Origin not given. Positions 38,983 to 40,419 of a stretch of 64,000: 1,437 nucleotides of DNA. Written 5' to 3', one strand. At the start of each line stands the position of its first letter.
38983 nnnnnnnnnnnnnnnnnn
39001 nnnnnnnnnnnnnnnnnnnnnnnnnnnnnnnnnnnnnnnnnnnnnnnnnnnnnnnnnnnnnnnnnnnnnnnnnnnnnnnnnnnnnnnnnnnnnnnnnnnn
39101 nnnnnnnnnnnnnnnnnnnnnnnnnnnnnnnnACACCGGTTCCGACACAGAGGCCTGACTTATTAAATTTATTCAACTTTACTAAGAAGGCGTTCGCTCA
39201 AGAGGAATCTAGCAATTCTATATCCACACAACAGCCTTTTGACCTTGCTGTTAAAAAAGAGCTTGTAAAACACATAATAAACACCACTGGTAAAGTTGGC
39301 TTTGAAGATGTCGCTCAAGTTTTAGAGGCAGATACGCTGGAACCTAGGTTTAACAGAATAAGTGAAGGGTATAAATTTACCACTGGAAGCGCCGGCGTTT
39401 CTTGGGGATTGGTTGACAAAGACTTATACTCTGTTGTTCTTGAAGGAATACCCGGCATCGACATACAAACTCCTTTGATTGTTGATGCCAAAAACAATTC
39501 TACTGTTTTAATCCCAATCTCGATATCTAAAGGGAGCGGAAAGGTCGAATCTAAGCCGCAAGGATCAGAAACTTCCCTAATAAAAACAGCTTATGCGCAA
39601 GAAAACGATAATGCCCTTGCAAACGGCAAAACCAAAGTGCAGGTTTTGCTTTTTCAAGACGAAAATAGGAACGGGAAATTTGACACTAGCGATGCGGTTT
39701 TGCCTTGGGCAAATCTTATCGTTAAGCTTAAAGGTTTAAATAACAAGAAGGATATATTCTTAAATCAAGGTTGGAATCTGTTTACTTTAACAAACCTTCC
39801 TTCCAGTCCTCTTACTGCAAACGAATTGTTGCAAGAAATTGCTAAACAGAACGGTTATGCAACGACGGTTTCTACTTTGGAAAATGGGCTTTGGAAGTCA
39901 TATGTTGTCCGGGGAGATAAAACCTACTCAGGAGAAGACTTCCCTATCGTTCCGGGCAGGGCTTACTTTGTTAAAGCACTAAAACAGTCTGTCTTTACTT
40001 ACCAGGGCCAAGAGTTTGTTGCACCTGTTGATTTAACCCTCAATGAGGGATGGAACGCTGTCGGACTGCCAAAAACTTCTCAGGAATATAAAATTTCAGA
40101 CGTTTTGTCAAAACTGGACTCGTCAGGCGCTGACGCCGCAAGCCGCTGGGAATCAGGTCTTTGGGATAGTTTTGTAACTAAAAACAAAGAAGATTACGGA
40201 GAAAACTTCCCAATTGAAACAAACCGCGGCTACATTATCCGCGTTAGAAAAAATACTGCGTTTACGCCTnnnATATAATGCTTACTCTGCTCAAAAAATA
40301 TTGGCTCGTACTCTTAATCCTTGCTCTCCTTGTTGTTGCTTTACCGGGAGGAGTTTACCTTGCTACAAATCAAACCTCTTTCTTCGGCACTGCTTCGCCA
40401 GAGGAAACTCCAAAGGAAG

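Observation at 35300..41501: Three-gene surface locus: paralogous membrane-anchored FN3-like proteins flanking a 1418-aa acidic GNTG-repeat giant protein with HExxH motif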

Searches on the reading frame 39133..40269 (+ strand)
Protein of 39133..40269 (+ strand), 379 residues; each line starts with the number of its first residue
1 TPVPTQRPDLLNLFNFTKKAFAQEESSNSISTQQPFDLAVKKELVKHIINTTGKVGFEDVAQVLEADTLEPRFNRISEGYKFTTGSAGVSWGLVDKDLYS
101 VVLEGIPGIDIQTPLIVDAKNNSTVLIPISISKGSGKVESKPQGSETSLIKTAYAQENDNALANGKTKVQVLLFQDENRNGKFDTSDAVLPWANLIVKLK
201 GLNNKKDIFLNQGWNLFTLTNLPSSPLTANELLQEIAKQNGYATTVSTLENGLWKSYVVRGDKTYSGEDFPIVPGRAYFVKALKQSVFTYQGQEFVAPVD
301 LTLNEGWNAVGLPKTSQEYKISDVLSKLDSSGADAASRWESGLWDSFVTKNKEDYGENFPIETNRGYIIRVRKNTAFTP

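Call 26: find_homologous_proteins(query=window:39133-40269:+)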
Query window:39133-40269:+ (379 aa): 3 proteins with E <= 0.001 among 3454 candidates.
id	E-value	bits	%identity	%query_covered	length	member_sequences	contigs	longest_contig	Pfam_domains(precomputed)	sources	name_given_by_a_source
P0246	8.6e-92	326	46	94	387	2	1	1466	-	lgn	-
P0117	2.3e-84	302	44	91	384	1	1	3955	-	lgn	-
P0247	5.4e-77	278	41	98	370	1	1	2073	-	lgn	-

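Call 38: find_related_loci(query=A2, collection=genome_contigs, flank=10000)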
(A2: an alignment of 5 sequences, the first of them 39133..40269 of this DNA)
Query A2 (379 aa) in genome_contigs; peptide patterns used: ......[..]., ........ (x = any residue, [..] = any of these).
59 stretches matched a pattern; 4 encode a relative of the query (tblastn E <= 1e-3); 4 distinct loci.
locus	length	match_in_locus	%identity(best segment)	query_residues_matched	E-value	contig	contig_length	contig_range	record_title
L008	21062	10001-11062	47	14-379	8e-101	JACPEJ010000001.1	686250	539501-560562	MAG: Candidatus Blackburnbacteria bacterium isolate NC_groundwater_332_Ag_B-0.1um_41_18 GD18-4_B1_scaffold_152758, whole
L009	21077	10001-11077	45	4-379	2e-94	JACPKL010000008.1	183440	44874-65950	MAG: Candidatus Daviesbacteria bacterium isolate NC_groundwater_493_Ag_S-0.1um_36_17 S35_SO-1_scaffold_259720, whole gen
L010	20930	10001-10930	46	36-379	1e-91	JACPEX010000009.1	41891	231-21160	MAG: Candidatus Daviesbacteria bacterium isolate NC_groundwater_346_Ag_B-0.1um_38_13 GD18-4_B1_scaffold_152851, whole ge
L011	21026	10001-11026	30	30-377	6e-42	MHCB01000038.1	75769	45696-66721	MAG: Candidatus Blackburnbacteria bacterium RIFCSPHIGHO2_12_FULL_44_25 rifcsphigho2_12_scaffold_905, whole genome shotgu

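Call 43: predict_structure(alignment_id=A1)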
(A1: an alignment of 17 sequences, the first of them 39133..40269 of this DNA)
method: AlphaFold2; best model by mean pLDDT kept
length: 379 residues; sequences in the alignment: 17
mean_pLDDT: 79.9   pTM: 0.54
mean pLDDT of the five models: 79.9, 78.5, 77.6, 77.5, 77.1
residues with pLDDT >= 90: 141; 70-90: 175; 50-70: 14; < 50: 49
segments of 3 or more residues with pLDDT < 50: 1-31, 144-161
pLDDT, mean of each block of 10 residues (from residue 1): 38 35 31 63 78 80 74 87 89 89 85 87 86 84 48 38 75 83 77 86 83 92 90 89 90 88 82 94 89 85 93 91 94 93 91 94 93 92
secondary structure, 60 per line:
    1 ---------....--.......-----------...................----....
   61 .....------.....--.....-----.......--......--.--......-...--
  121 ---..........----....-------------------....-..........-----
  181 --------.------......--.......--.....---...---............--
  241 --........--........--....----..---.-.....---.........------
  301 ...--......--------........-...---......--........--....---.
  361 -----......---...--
elements in order: H10-13 H16-22 H34-52 H57-65 E72-76 E79-83 E89-95 E98-103 E109-114 E116-118 E124-133 E138-141 H161-164 E166-175 E196-201 E204-210 E213-217 E221-223 H229-238 E243-250 E253-260 E263-266 E278-282 E286-294 E301-303 E306-311 H321-327 E335-340 E343-350 E353-356 E366-371 E375-377

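Call 70: fold_search(model_id=the predicted structure, library=pdb)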
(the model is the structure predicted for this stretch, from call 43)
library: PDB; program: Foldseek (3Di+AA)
matches with E <= 10: 643; with E <= 0.001: 0
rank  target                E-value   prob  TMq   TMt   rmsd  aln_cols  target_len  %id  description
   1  4rz7                  5.8e-02  0.08  0.10  0.06  22.4       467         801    6  Crystal Structure of PVX_084705 with bound PCI32765 (released 2015-01-14)
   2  5dzc                  1.0e-01  0.08  0.11  0.06  22.8       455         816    7  Crystal structure of the cGMP-dependent protein kinase PKG from Plasmodium Vivax - AMPPNP bound (released 2015-10-14)
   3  7rk2_B                2.0e-01  0.06  0.09  0.14  17.4       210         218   10  Crystal structure of the human astrovirus serotype 8 capsid spike in complex with scFv 2D9, an astrovirus-neutralizing (released 2021-10-13)
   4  7rk2_A                2.2e-01  0.06  0.10  0.15  17.3       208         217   10  Crystal structure of the human astrovirus serotype 8 capsid spike in complex with scFv 2D9, an astrovirus-neutralizing (released 2021-10-13)
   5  3x0t_A                3.0e-01  0.20  0.11  0.29  10.9       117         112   14  Crystal structure of PirA (released 2015-08-26)
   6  3pvm_A                3.0e-01  0.03  0.10  0.04  21.1       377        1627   10  Structure of Complement C5 in Complex with CVF (released 2011-01-19)
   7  6wbx                  3.0e-01  0.02  0.08  0.04  23.2       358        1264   10  Single-Particle Cryo-EM Structure of Arabinofuranosyltransferase AftD from Mycobacteria, Mutant R1389S Class 1 (released 2020-05-13)
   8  9ug7_D                3.1e-01  0.57  0.15  0.27   4.9        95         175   17  Structure of sulfonamide synthase SbzM from Actinokineospora mzabensis (released 2026-03-04)
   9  8yg6_A                3.1e-01  0.01  0.07  0.06  24.9       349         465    6  The pre-fusion structure of baculovirus fusion protein GP64 (released 2024-09-11)
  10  9k09_U                3.6e-01  0.03  0.12  0.06  18.8       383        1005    7  Cyanophage A4 portal-tail complex (released 2025-04-09)
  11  2hh9_A                3.8e-01  0.20  0.11  0.13  17.0       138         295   11  Thiamin pyrophosphokinase from Candida albicans (released 2006-07-18)
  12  1phs                  3.8e-01  0.15  0.15  0.16  18.9       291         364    6  THE THREE-DIMENSIONAL STRUCTURE OF THE SEED STORAGE PROTEIN PHASEOLIN AT 3 ANGSTROMS RESOLUTION (released 1990-10-15)
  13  5u02                  3.8e-01  0.03  0.10  0.10  22.6       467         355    7  Crystal structure of S. aureus TarS 217-571 (released 2017-01-04)
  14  3smh_C                4.1e-01  0.06  0.14  0.14  17.5       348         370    8  Crystal structure of major peanut allergen Ara h 1 (released 2012-02-15)
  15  8em8_A                4.1e-01  0.04  0.12  0.07  22.9       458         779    8  Co-crystal structure of the cGMP-dependent protein kinase PKG from Plasmodium falciparum in complex with RY-1-165 (released 2022-11-02)
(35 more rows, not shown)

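Call 79: find_related_loci(query=A2, collection=metagenome_contigs, flank=10000)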
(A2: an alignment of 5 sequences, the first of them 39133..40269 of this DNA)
Query A2 (379 aa) in metagenome_contigs; peptide patterns used: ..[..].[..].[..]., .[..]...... (x = any residue, [..] = any of these).
305 stretches matched a pattern; 4 encode a relative of the query (tblastn E <= 1e-3); 4 distinct loci.
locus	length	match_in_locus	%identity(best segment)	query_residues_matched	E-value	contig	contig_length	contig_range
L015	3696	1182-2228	44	21-379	2e-95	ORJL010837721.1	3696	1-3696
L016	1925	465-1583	42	10-379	8e-93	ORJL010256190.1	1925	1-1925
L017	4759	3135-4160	39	28-379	1e-80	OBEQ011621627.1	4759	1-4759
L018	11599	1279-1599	32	206-311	4e-8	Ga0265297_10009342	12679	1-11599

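Call 92: search_solved_structures(query=A1, max_evalue=10)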
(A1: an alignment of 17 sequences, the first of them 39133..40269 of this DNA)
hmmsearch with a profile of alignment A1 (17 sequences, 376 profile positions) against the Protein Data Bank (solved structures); distinct sequences matched with E-value up to 10: 3.
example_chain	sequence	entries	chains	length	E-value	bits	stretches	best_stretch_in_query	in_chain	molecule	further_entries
1yx7_A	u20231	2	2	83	0.55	12.5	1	131-194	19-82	Calsensin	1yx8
2i2o_A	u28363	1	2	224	0.64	12.3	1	23-82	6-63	eIF4G-like protein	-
4jhj_A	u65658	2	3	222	0.95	11.7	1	26-82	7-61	MIF4G domain-containing protein B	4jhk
